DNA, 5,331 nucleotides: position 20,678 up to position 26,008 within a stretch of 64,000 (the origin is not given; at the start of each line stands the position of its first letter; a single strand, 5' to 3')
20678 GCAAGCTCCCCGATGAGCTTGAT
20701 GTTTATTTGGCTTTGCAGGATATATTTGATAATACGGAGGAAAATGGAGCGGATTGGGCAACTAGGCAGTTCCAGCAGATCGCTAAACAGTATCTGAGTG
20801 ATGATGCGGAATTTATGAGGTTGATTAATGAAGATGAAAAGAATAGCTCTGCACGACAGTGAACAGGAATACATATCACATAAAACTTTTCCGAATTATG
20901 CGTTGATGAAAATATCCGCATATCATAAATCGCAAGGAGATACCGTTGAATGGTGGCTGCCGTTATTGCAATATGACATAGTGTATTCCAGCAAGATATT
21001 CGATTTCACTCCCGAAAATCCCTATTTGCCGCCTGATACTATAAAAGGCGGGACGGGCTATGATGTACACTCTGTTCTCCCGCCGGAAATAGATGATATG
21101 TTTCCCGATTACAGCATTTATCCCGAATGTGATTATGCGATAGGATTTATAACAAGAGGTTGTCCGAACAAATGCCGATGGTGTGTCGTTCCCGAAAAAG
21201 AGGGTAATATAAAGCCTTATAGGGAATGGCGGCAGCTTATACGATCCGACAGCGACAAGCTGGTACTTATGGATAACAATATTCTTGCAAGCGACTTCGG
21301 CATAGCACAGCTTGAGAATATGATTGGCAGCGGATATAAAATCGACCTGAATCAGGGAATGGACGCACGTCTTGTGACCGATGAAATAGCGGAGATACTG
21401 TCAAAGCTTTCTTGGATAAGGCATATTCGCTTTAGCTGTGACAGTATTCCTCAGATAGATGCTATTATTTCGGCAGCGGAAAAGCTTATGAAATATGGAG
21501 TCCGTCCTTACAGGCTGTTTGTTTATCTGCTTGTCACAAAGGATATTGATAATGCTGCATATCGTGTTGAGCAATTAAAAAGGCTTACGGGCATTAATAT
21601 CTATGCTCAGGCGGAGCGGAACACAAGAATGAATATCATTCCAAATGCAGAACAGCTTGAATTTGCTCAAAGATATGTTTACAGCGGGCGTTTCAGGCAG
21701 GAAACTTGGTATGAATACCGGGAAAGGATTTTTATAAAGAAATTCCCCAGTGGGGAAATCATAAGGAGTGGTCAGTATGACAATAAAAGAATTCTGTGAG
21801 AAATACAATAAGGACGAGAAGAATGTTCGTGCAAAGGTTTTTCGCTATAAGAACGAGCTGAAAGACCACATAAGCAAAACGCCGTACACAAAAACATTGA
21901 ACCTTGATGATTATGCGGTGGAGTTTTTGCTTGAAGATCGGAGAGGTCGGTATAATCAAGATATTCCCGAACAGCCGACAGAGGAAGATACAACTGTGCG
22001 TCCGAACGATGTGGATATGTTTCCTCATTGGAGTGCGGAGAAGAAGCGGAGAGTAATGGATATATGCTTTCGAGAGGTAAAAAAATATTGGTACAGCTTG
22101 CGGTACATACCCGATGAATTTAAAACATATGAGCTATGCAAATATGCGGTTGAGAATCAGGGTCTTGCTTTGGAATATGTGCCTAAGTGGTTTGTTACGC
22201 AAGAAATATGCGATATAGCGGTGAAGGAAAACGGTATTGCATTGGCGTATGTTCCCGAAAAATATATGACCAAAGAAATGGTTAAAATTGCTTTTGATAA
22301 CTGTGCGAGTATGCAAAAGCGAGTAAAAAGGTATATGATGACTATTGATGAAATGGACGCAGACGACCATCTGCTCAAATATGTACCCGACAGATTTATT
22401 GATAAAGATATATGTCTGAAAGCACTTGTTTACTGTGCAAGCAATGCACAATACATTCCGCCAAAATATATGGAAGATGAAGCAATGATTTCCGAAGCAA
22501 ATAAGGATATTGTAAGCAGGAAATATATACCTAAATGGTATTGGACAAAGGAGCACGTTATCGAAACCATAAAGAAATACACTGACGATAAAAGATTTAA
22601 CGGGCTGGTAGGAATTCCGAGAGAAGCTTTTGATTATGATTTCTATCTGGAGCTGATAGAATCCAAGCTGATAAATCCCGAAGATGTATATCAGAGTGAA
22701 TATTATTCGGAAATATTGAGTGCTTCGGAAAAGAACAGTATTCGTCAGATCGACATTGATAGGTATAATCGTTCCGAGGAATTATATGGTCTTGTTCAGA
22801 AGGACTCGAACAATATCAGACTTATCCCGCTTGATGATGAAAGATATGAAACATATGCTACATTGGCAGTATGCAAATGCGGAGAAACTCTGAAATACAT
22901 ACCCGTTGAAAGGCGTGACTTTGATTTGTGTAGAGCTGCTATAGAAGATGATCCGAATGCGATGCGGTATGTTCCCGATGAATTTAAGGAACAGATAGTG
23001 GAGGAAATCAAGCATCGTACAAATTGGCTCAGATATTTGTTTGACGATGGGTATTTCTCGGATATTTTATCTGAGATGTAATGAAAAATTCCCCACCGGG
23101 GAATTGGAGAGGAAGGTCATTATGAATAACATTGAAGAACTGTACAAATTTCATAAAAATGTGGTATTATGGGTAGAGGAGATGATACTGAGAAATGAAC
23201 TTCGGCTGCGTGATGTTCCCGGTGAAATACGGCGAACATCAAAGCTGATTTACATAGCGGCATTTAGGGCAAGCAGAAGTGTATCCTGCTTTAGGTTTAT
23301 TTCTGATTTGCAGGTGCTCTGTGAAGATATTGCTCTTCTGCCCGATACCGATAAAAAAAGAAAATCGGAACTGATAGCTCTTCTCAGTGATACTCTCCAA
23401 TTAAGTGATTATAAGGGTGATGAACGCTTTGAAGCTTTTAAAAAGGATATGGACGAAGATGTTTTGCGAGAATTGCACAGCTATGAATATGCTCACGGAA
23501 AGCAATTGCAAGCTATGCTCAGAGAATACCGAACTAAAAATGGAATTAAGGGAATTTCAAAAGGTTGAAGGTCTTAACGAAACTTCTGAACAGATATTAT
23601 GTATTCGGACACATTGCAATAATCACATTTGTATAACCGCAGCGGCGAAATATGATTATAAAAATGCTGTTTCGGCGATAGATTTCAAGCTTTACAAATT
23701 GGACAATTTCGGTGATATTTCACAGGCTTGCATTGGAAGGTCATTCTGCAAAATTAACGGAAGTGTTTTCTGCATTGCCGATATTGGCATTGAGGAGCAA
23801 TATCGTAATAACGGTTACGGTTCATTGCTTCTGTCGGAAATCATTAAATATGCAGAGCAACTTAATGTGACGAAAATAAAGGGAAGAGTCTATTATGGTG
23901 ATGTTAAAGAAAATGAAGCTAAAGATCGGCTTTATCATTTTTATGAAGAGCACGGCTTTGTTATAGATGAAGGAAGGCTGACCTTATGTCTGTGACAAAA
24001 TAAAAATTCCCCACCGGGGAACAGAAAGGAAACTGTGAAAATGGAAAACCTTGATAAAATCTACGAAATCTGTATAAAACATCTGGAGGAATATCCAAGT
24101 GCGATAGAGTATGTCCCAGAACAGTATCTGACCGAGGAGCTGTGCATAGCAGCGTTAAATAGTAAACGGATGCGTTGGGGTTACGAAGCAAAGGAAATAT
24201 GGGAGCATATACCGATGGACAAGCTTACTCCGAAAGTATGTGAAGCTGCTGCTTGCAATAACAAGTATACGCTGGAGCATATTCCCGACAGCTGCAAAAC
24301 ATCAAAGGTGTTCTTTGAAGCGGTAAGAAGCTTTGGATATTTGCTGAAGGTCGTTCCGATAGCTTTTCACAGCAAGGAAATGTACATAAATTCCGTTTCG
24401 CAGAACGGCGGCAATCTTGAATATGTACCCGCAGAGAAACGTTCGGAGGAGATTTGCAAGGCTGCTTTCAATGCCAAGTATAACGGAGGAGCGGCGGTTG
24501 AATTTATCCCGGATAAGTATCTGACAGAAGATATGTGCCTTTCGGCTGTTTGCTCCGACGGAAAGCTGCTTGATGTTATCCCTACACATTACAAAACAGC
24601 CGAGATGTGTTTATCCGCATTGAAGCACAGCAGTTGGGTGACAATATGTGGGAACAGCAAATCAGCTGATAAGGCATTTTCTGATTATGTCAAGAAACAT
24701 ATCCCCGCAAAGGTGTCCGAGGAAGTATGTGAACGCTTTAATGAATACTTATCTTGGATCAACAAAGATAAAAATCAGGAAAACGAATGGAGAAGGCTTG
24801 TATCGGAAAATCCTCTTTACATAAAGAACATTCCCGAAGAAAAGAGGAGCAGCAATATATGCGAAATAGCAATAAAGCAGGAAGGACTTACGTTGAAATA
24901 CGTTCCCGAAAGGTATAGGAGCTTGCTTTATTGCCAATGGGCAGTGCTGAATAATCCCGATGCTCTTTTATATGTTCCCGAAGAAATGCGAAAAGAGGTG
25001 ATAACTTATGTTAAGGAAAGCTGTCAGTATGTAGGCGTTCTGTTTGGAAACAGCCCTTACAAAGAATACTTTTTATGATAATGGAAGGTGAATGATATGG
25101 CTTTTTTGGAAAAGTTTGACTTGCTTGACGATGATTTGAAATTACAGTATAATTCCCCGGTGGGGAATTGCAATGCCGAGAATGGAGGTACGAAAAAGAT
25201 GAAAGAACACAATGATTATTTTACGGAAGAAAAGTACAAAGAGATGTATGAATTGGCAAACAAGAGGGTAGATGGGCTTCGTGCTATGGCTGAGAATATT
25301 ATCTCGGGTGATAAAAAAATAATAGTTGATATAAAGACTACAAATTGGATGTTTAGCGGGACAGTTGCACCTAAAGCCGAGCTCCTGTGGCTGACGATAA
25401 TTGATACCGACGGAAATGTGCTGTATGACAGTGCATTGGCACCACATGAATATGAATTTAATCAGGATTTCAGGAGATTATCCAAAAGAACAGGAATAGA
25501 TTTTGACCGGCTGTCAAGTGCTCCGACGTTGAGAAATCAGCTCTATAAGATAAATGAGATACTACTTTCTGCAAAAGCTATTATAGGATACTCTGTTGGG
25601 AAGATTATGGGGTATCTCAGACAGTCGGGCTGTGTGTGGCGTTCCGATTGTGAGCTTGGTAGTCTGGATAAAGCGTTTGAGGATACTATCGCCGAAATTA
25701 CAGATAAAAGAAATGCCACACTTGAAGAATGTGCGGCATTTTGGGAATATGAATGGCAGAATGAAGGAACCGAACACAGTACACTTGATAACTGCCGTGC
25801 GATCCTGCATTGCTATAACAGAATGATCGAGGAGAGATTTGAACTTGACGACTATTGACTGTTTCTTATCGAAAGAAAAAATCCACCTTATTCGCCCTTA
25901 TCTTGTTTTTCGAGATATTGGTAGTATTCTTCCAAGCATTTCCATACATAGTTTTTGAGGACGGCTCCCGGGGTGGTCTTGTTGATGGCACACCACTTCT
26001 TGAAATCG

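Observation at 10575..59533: A 19-bp perfect palindrome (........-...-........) occurs at 13 loci, all inside the mobile element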

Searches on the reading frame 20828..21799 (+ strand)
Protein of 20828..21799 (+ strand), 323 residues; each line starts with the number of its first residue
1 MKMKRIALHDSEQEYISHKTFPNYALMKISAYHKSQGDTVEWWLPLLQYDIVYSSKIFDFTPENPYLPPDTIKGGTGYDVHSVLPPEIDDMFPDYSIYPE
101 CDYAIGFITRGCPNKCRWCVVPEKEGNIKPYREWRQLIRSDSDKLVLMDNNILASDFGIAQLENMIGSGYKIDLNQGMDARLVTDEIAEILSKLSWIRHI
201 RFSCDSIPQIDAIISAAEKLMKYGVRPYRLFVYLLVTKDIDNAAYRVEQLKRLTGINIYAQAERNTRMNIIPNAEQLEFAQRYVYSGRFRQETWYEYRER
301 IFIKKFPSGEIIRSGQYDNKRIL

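Call 8: search_protein_families(library=pfam, proteins=[window:20828-21799:+], max_evalue=0.01)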
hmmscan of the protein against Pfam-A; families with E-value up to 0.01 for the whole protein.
window:20828-21799:+ (323 aa): 1 family
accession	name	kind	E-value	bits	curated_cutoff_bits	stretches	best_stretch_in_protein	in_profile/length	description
PF04055.27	Radical_SAM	-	0.0014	19.3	29.5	1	108-138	3-37/166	Radical SAM superfamily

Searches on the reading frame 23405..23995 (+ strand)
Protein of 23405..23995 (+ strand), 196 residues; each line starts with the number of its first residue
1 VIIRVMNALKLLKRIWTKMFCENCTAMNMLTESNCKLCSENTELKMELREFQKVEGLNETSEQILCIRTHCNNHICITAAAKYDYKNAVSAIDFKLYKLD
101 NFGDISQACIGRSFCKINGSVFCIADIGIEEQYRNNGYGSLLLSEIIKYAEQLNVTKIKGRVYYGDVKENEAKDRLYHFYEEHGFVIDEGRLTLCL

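Call 8: search_protein_families(library=pfam, proteins=[window:23405-23995:+], max_evalue=0.01)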
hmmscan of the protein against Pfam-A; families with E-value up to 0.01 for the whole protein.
window:23405-23995:+ (196 aa): 2 families
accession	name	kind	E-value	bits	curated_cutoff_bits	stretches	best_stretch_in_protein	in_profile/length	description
PF13508.13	Acetyltransf_7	-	3.1e-07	31.1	27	1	119-186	24-83/84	Acetyltransferase (GNAT) domain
PF00583.31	Acetyltransf_1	-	2.1e-06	28.4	20.7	1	119-185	54-116/116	Acetyltransferase (GNAT) family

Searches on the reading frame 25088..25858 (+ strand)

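Call 9: search_protein_families(library=pfam, proteins=[window:25088-25858:+], max_evalue=0.01)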
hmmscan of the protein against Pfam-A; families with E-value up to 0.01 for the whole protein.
window:25088-25858:+ (256 aa): 0 families

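Call 23: search_protein_families(library=ncbifam, proteins=[window:25088-25858:+], max_evalue=0.01)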
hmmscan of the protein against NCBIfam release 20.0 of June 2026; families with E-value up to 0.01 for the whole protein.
window:25088-25858:+ (256 aa): 1 family
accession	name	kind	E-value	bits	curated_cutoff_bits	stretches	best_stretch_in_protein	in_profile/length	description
NF005570.0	PRK07247.1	equivalog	0.0005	19.9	226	1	134-248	57-167/195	3'-5' exonuclease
